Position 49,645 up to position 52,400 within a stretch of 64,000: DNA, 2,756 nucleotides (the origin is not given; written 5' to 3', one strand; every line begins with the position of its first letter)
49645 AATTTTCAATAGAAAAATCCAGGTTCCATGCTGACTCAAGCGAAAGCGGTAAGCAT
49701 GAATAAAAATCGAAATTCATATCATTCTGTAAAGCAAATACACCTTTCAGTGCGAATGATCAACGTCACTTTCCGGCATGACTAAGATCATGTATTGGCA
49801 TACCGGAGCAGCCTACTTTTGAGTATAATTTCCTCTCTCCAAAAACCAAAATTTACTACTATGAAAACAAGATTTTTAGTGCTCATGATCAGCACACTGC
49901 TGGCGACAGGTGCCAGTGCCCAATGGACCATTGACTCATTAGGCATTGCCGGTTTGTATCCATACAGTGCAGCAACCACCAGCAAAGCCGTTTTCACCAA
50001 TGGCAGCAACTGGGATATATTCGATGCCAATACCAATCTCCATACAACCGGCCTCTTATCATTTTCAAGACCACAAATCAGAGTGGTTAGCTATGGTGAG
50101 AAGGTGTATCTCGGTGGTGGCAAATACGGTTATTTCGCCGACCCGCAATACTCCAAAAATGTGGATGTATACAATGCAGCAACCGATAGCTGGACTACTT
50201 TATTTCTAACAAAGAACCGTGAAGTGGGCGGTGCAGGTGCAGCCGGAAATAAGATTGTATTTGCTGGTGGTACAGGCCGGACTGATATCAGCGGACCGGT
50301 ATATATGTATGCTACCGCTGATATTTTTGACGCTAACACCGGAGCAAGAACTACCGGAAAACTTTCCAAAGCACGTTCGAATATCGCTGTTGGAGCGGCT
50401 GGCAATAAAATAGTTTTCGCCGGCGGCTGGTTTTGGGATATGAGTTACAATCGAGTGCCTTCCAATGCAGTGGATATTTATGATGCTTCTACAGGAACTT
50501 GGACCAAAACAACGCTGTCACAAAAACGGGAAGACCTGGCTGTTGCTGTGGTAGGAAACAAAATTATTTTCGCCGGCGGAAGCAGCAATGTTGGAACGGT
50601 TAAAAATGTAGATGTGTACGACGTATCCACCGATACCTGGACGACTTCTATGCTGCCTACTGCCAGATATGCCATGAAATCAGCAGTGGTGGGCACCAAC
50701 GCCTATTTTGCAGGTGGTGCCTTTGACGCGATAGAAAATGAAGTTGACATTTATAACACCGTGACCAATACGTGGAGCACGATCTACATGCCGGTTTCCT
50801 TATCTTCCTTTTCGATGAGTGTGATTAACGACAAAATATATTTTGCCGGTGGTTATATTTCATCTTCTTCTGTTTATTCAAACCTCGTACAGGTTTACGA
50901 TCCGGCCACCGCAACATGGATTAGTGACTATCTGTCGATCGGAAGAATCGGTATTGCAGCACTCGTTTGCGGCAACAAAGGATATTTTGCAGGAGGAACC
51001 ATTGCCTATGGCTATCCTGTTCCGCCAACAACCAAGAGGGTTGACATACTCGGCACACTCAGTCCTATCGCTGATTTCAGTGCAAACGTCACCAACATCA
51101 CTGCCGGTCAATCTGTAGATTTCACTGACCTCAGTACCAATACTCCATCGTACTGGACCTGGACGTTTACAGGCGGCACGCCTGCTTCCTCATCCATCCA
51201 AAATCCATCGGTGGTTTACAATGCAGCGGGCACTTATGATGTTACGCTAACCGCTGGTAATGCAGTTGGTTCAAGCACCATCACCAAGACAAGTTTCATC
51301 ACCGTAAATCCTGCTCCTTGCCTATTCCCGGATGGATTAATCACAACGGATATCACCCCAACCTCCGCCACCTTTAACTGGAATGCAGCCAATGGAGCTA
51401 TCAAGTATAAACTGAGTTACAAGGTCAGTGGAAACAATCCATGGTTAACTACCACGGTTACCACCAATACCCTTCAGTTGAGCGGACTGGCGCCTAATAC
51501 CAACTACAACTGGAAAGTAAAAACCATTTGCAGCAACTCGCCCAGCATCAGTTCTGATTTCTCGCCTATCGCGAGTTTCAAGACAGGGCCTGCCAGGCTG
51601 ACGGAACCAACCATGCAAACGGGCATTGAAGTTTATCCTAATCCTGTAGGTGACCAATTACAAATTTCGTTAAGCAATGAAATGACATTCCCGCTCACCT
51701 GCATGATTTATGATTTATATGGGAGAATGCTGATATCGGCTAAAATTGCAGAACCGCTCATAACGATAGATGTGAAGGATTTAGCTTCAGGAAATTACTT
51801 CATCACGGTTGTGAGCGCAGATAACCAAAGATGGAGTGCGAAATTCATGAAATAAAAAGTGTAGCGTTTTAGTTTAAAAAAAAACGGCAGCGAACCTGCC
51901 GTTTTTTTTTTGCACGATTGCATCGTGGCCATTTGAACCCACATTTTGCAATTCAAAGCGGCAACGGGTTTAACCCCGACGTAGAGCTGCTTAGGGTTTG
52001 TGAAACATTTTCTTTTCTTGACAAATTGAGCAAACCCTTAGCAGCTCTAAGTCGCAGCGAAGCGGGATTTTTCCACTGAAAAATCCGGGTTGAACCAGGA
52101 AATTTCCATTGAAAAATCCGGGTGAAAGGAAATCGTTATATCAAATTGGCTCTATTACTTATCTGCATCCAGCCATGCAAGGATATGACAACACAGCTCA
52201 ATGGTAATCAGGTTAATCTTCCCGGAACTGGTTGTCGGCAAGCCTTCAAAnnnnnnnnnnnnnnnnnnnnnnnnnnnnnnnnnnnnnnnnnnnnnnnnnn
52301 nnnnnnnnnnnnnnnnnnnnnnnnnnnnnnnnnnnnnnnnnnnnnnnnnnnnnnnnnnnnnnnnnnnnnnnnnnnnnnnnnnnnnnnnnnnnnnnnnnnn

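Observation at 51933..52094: Compensatory base-pair change in the central stem of copy 4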

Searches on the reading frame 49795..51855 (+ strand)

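Call 52: search_protein_families(library=pfam, proteins=[window:49795-51855:+], max_evalue=0.00001)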
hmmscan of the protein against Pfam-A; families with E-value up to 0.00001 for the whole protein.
window:49795-51855:+ (686 aa): 12 families
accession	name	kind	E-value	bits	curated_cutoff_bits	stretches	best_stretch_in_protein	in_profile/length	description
PF24681.1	Kelch_KLHDC2_KLHL20_DRC7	-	2e-26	93.1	50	2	96-308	3-221/221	KLHDC2/KLHL20/DRC7 Kelch-repeats domain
PF01344.31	Kelch_1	-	2.8e-25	87.9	20.1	1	337-375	3-39/46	Kelch motif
PF25210.1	Kelch_FKB95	-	2.2e-22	80.4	70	2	287-377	29-122/268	FKB95, Kelch-repeats domain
PF13418.12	Kelch_4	-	2.6e-18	66.1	21.6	0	338-375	4-41/49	Galactose oxidase, central domain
PF13964.12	Kelch_6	-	1.2e-17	63.7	25.3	0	338-375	4-40/50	Kelch motif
PF24981.1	Beta-prop_ATRN-LZTR1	-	1.5e-12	47.9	50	2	258-375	3-135/289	Attractin/LZTR1 beta-propeller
PF18962.6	Por_Secre_tail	-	8.3e-12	45.7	27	1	613-683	1-72/75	Secretion system C-terminal sorting domain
PF00801.26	PKD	-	3.6e-11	43.3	23.5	1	430-497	6-75/80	PKD domain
PF18911.6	PKD_4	-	1.4e-10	41.5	27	1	423-504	3-85/85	PKD domain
PF13415.12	Kelch_3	-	3.2e-09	37.2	22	0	101-136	1-33/48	Galactose oxidase, central domain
PF00041.27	fn3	-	4.3e-09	36.9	25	1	512-584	3-78/84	Fibronectin type III domain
PF07646.21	Kelch_2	-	8.6e-09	35.4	21.3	0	337-375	3-41/48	Kelch motif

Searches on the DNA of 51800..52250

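Call 10: search_rna_families(source=window, start=51800, end=52250, threshold=evalue, max_evalue=10)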
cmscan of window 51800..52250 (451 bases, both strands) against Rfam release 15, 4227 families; matches with E-value up to 10: 26.
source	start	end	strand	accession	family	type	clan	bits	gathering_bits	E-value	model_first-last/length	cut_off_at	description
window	51845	51912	+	RF02432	SpF25_sRNA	Gene; sRNA;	-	28.7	48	0.01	1-102/102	no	Streptococcus sRNA SpF25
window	51975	52055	+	RF03953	mir-5350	Gene; miRNA;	-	28.6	90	0.00096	1-74/74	no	mir-5350 microRNA precursor family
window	51877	51934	+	RF02420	Bp1_162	Gene; sRNA;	-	26.8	50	0.016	1-100/100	no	Burkholderia sRNA Bp1_Cand612_SIPHT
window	51862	51945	-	RF02621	BSnc120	Gene; sRNA;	-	26.1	114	0.00075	1-88/88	no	Brucella sRNA 120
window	51963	52067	-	RF03224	MIR9560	Gene; miRNA;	-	23.7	74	0.025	1-96/96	no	MIR9560 microRNA precursor family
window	51850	51914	+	RF02064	STnc370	Gene; sRNA;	-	22.2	54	1.7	1-71/71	no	Enterobacterial sRNA STnc370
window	51977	52054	+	RF03224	MIR9560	Gene; miRNA;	-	21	74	0.13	14-82/96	no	MIR9560 microRNA precursor family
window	51872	51956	-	RF02029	sraA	Gene; sRNA;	-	20.6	56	0.97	1-95/95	no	sraA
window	51973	52058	-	RF00639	mir-515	Gene; miRNA;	CL00096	19.8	68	0.28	1-87/87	no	mir-515 microRNA precursor family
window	51843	51908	+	RF02057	STnc40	Gene; sRNA;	-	18.1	45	1.6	1-70/70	no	Salmonella enterica sRNA STnc40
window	51973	52058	-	RF01024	mir-944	Gene; miRNA;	-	17.2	100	2.9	1-88/88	no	mir-944 microRNA precursor family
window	51876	51928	-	RF02432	SpF25_sRNA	Gene; sRNA;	-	16.9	48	3.9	1-102/102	no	Streptococcus sRNA SpF25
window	51862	51967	+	RF02629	RmaA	Gene; sRNA;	-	16.3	57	3.3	1-113/113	no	Regulator of motility and amylovoran A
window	51800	51919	+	RF00084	CsrC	Gene; sRNA;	CL00106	15.9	61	0.012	124-255/255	5'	CsrC RNA family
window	51981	52050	-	RF00899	mir-235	Gene; miRNA;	-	15.8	75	4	1-77/77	no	mir-235 microRNA precursor family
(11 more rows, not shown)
